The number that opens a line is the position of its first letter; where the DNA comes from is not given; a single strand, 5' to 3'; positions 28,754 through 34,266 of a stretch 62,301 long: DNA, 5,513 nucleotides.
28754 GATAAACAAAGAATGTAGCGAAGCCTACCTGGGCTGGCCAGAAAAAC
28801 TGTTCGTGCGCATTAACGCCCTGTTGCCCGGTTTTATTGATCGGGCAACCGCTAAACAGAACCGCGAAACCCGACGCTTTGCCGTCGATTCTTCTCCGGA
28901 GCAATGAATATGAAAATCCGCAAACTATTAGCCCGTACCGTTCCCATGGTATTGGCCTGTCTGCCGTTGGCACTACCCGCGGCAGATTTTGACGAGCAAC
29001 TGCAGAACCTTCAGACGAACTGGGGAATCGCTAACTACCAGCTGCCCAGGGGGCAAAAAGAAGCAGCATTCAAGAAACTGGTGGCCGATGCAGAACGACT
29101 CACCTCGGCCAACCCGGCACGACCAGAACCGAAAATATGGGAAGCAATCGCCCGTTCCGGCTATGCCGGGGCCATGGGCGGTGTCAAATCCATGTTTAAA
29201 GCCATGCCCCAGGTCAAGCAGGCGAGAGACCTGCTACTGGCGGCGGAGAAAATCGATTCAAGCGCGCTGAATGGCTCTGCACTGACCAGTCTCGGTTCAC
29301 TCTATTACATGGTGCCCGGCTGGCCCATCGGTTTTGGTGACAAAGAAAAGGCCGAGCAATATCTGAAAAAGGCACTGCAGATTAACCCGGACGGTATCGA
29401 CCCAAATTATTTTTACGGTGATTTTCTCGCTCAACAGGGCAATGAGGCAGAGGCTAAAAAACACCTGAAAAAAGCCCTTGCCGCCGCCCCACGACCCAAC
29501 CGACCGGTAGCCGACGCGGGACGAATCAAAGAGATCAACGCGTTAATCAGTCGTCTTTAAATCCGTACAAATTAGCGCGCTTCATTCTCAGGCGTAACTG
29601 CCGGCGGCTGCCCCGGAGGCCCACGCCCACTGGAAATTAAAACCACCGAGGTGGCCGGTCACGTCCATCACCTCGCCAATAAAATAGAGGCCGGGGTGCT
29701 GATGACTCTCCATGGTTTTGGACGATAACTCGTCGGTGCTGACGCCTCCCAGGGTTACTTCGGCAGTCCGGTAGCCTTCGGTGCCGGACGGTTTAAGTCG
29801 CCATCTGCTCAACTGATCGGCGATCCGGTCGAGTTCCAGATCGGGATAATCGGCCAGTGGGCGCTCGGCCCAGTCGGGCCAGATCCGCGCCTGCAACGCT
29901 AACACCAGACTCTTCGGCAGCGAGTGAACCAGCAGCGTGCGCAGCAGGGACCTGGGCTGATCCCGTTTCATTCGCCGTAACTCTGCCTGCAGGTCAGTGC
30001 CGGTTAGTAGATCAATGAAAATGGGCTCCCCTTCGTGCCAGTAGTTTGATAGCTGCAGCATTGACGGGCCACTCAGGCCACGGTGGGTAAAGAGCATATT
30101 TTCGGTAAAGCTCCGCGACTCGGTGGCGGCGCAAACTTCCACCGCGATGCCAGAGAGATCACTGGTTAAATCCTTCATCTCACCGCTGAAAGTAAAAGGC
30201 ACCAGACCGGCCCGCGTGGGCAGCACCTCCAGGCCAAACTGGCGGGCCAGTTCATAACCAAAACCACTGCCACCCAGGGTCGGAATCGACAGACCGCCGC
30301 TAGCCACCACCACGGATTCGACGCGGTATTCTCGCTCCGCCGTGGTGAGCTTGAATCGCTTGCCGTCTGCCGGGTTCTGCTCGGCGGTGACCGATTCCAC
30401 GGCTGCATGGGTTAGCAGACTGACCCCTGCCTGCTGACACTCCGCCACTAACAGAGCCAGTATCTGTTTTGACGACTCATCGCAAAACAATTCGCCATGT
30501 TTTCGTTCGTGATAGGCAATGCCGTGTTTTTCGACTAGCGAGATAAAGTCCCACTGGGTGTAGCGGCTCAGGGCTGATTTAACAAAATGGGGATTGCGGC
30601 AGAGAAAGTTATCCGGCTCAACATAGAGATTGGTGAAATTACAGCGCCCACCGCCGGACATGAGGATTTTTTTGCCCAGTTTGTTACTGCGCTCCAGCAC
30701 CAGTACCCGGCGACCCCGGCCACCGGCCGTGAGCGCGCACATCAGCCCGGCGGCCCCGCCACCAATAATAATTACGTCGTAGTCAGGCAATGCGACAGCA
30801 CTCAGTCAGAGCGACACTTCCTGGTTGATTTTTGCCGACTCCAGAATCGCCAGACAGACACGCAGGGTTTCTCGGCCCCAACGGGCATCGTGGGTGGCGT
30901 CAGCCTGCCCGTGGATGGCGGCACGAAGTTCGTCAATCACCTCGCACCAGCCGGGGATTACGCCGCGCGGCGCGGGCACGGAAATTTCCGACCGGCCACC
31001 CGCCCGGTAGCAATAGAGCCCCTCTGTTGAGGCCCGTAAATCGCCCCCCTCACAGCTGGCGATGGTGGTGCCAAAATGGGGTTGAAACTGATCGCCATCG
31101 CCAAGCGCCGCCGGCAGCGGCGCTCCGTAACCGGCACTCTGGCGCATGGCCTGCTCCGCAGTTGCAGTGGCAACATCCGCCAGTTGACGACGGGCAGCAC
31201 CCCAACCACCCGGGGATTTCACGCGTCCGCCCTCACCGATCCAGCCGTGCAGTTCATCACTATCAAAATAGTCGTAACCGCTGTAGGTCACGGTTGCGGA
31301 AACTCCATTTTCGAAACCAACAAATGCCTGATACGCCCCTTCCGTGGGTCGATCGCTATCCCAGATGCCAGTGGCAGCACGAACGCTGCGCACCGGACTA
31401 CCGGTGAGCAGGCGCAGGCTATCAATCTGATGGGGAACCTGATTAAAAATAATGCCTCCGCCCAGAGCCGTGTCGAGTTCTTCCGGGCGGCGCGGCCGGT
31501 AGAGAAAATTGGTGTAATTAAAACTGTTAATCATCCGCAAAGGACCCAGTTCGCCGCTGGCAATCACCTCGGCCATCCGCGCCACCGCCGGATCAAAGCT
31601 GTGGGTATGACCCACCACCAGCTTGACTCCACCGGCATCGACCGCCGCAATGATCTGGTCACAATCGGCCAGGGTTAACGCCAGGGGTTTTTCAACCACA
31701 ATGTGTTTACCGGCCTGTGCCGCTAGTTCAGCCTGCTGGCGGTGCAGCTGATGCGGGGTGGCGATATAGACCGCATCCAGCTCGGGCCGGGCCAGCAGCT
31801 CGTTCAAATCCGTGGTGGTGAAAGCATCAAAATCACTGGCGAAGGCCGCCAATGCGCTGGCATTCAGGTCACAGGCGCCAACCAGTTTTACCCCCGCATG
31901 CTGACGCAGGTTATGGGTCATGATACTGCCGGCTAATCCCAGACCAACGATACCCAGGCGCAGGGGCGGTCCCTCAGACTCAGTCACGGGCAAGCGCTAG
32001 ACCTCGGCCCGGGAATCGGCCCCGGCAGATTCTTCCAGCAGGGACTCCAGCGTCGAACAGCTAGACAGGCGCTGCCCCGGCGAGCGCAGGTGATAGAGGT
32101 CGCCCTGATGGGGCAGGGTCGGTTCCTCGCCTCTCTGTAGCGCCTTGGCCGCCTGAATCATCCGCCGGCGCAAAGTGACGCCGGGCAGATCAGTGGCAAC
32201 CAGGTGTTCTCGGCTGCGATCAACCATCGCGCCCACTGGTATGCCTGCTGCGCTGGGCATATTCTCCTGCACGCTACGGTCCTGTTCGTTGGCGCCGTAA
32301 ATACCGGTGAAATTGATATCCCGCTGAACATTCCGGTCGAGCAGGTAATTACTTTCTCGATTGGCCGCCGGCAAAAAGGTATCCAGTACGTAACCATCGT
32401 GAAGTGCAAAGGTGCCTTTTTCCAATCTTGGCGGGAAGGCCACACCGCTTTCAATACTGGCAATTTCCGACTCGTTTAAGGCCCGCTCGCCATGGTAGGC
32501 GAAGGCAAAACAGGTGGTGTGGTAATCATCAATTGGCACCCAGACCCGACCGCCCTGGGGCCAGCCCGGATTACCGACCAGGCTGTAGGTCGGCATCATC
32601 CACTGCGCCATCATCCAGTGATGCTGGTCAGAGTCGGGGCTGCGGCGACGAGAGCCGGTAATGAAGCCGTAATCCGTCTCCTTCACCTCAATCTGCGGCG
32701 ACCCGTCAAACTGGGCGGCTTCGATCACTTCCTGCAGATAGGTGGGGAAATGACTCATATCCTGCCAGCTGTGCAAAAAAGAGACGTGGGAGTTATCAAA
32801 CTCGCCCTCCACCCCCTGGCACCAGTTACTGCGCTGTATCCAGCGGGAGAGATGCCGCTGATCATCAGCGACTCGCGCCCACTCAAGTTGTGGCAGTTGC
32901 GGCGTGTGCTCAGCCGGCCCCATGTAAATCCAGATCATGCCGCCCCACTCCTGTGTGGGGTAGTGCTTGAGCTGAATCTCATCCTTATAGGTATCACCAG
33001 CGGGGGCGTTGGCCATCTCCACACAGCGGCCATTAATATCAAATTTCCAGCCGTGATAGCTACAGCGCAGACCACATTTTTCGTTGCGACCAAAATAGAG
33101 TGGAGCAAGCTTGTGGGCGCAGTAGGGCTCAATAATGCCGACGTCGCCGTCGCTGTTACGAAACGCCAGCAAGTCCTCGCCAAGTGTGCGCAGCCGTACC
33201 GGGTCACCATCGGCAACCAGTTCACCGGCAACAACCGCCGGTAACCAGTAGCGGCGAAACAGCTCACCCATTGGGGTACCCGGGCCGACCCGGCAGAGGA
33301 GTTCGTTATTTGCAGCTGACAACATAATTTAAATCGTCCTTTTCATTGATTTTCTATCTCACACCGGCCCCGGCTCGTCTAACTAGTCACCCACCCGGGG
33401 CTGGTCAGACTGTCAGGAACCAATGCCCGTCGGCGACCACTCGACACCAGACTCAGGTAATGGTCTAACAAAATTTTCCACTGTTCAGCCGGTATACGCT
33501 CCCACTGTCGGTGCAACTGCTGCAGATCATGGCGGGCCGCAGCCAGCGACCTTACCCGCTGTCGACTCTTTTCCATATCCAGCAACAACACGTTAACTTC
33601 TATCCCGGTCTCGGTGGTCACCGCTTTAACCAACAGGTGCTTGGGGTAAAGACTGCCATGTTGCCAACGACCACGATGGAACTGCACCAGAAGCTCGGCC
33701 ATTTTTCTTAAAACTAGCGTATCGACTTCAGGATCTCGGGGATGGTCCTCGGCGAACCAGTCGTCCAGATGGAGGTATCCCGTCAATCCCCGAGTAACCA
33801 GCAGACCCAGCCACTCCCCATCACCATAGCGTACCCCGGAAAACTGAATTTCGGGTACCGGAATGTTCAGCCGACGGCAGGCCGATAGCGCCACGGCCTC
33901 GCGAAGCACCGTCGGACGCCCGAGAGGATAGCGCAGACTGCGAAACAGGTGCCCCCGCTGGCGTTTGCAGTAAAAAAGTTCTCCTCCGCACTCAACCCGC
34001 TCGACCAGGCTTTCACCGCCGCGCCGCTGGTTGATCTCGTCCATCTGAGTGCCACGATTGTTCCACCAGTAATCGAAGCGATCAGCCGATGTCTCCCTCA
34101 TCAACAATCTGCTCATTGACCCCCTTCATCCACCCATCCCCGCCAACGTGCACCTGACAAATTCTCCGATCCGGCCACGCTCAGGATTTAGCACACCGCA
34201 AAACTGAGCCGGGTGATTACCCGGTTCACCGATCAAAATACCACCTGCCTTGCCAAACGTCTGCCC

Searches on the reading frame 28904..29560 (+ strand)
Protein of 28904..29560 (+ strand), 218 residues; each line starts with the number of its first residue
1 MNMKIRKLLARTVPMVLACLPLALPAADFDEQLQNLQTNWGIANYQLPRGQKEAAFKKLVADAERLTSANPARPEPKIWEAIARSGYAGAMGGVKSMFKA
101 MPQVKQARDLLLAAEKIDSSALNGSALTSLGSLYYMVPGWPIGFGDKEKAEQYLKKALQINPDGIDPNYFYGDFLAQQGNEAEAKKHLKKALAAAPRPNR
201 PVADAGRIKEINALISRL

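Call 73: search_protein_families(library=pfam, proteins=[window:28904-29560:+], max_evalue=0.000001)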
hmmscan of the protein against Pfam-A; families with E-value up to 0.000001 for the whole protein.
window:28904-29560:+ (218 aa): 3 families
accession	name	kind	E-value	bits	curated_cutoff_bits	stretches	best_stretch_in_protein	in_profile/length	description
PF13181.12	TPR_8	-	1.3e-08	34.7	25.7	0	145-163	15-33/34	Tetratricopeptide repeat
PF14559.12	TPR_19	-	2.5e-08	34.6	25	1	145-197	5-57/68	Tetratricopeptide repeat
PF07719.23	TPR_2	-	2.6e-07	30.7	27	0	169-197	5-33/34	Tetratricopeptide repeat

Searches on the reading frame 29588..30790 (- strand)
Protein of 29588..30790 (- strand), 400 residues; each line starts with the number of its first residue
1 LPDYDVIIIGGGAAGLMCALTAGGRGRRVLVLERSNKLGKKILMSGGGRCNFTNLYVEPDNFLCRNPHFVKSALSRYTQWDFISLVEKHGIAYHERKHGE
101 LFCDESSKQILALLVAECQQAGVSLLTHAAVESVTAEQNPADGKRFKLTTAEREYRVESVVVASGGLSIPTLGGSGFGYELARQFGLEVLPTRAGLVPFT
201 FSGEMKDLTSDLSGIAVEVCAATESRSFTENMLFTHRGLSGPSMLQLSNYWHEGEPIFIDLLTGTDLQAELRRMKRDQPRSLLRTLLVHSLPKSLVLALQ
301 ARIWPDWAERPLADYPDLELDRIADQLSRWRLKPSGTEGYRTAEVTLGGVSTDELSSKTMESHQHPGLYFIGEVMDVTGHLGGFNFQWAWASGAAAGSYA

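Call 73: search_protein_families(library=pfam, proteins=[window:29588-30790:-], max_evalue=0.000001)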
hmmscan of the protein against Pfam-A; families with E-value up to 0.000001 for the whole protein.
window:29588-30790:- (400 aa): 7 families
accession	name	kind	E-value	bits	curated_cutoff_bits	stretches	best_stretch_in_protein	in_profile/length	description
PF03486.20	HI0933_like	-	5.8e-94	314.5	50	1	5-398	2-243/244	HI0933-like protein Rossmann domain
PF22780.1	HI0933_like_1st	-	5.8e-37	127.5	27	1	193-345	1-165/165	HI0933-like protein barrel and H2TH domain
PF00890.30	FAD_binding_2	-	5.5e-18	65.8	20.4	1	5-48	1-44/414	FAD binding domain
PF01266.30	DAO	-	3.6e-13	50.2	27.9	1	5-105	1-94/353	FAD dependent oxidoreductase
PF12831.13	FAD_oxidored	-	1.2e-12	48.3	27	1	5-156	1-136/416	FAD dependent oxidoreductase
PF07992.20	Pyr_redox_2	-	6.9e-09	36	26.1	0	4-45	1-43/291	Pyridine nucleotide-disulphide oxidoreductase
PF13738.12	Pyr_redox_3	-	9.7e-08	32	30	0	7-39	1-33/305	Pyridine nucleotide-disulphide oxidoreductase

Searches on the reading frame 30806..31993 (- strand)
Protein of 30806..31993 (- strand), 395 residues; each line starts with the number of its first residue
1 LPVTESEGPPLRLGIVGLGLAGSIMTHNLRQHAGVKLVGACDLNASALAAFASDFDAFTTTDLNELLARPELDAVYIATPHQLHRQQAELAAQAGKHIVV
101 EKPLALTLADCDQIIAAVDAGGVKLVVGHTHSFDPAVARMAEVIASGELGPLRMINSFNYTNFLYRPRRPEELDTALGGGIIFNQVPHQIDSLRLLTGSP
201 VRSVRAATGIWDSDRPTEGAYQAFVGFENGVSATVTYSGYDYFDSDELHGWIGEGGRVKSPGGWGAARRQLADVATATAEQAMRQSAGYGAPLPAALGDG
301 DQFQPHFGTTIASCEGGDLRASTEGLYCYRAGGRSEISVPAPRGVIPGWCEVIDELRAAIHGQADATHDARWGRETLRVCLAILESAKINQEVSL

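Call 73: search_protein_families(library=pfam, proteins=[window:30806-31993:-], max_evalue=0.000001)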
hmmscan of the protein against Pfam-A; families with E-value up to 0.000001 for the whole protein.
window:30806-31993:- (395 aa): 3 families
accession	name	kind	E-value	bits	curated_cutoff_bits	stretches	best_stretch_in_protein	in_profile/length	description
PF01408.29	GFO_IDH_MocA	-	5.8e-27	95.2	24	1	12-129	2-120/120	Oxidoreductase family, NAD-binding Rossmann fold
PF22725.1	GFO_IDH_MocA_C3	-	1.6e-18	67.3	27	1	138-244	2-109/124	GFO/IDH/MocA C-terminal domain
PF02894.22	GFO_IDH_MocA_C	-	6.6e-07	29.8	22.9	0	142-242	2-110/218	Oxidoreductase family, C-terminal alpha/beta domain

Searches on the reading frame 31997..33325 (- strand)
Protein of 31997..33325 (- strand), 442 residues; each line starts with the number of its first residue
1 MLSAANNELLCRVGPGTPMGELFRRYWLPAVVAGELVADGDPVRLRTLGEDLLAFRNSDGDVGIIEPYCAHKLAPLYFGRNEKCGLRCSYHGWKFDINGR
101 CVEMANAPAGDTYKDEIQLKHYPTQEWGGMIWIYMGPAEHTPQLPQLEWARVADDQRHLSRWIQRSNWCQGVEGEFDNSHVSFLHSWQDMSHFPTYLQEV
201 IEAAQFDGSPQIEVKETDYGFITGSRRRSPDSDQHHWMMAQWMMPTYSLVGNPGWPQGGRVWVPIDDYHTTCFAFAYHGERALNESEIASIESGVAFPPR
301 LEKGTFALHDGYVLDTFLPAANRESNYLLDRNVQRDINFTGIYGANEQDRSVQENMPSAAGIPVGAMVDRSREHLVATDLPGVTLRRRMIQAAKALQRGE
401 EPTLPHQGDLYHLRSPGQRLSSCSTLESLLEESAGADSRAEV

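Call 73: search_protein_families(library=pfam, proteins=[window:31997-33325:-], max_evalue=0.000001)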
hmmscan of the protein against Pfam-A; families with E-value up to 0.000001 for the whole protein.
window:31997-33325:- (442 aa): 2 families
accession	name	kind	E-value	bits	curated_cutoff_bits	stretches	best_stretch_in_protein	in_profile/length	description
PF19301.5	LigXa_C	-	1e-26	94.2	27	1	134-401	2-254/304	LigXa C-terminal domain like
PF00355.32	Rieske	-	9.4e-16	57.9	20.3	1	27-109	2-83/88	Rieske [2Fe-2S] domain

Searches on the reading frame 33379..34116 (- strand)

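Call 73: search_protein_families(library=pfam, proteins=[window:33379-34116:-], max_evalue=0.000001)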
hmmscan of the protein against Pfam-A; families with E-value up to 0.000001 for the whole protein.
window:33379-34116:- (245 aa): 1 family
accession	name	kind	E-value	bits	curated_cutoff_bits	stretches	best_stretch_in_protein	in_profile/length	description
PF06293.20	Kdo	-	2.1e-41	142.1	21.3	1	16-220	2-207/207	Lipopolysaccharide kinase (Kdo/WaaP) family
